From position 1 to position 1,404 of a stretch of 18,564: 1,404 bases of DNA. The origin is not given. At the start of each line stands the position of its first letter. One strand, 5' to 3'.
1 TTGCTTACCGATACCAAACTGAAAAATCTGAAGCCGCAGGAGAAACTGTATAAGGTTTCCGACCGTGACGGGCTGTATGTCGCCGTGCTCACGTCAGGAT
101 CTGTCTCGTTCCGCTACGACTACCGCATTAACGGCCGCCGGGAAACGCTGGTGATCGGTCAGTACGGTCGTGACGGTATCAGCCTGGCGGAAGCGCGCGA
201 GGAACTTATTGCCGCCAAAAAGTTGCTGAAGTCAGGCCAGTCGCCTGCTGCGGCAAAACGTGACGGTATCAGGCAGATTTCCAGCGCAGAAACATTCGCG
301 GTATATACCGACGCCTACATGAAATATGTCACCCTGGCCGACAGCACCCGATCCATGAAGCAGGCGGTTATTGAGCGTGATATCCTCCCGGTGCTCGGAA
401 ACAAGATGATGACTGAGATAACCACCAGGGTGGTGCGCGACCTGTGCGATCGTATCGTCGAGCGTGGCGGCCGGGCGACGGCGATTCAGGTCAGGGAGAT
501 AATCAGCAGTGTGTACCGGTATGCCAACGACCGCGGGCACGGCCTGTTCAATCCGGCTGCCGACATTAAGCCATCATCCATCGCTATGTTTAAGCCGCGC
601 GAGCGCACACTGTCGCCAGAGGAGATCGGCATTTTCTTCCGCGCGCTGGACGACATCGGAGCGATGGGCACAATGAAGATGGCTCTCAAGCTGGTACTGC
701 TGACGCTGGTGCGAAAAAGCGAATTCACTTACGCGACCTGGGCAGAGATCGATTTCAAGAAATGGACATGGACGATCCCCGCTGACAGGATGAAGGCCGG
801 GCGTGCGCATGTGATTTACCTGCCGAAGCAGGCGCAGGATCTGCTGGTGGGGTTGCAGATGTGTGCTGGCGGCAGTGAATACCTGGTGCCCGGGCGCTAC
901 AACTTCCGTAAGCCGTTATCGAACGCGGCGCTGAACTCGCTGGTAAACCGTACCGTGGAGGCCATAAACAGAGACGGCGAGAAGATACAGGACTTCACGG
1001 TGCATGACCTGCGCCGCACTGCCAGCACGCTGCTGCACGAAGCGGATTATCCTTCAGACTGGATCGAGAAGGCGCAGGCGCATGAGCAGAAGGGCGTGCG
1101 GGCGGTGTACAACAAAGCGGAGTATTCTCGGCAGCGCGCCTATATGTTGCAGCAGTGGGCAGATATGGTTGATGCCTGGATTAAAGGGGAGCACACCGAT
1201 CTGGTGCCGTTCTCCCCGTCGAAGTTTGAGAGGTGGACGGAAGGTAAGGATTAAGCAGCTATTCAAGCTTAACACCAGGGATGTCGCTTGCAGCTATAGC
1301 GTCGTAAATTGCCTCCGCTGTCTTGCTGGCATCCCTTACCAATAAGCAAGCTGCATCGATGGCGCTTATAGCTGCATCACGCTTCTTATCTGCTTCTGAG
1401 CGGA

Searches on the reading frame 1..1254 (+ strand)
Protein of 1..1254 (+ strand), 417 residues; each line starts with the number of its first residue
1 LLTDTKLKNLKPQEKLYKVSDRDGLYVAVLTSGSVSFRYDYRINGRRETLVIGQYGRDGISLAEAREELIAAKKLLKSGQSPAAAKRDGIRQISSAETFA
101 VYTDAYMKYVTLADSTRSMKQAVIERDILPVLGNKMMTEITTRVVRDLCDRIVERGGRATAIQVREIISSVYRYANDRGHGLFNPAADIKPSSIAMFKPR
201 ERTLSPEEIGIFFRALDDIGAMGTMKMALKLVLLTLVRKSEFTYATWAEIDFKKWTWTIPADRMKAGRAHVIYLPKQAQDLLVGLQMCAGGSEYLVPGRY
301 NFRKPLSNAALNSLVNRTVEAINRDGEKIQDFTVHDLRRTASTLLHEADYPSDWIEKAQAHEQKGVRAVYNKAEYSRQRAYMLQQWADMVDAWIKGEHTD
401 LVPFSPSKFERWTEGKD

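Call 3: search_protein_families(library=pfam, proteins=[window:1-1254:+], max_evalue=0.1)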
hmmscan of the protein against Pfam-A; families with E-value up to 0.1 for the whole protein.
window:1-1254:+ (417 aa): 4 families
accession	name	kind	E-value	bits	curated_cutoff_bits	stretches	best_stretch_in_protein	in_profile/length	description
PF13356.12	Arm-DNA-bind_3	-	4.4e-20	72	27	1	2-87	1-81/83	Arm DNA-binding domain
PF00589.27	Phage_integrase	-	8.9e-18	65.1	27.1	1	224-375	23-170/172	Phage integrase family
PF22022.2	Phage_int_M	-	4.6e-13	49.6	27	1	111-190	15-94/96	Phage integrase central domain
PF14659.12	Phage_int_SAM_3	-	5e-06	27.1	22.6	1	100-149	7-54/58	Phage integrase, N-terminal SAM-like domain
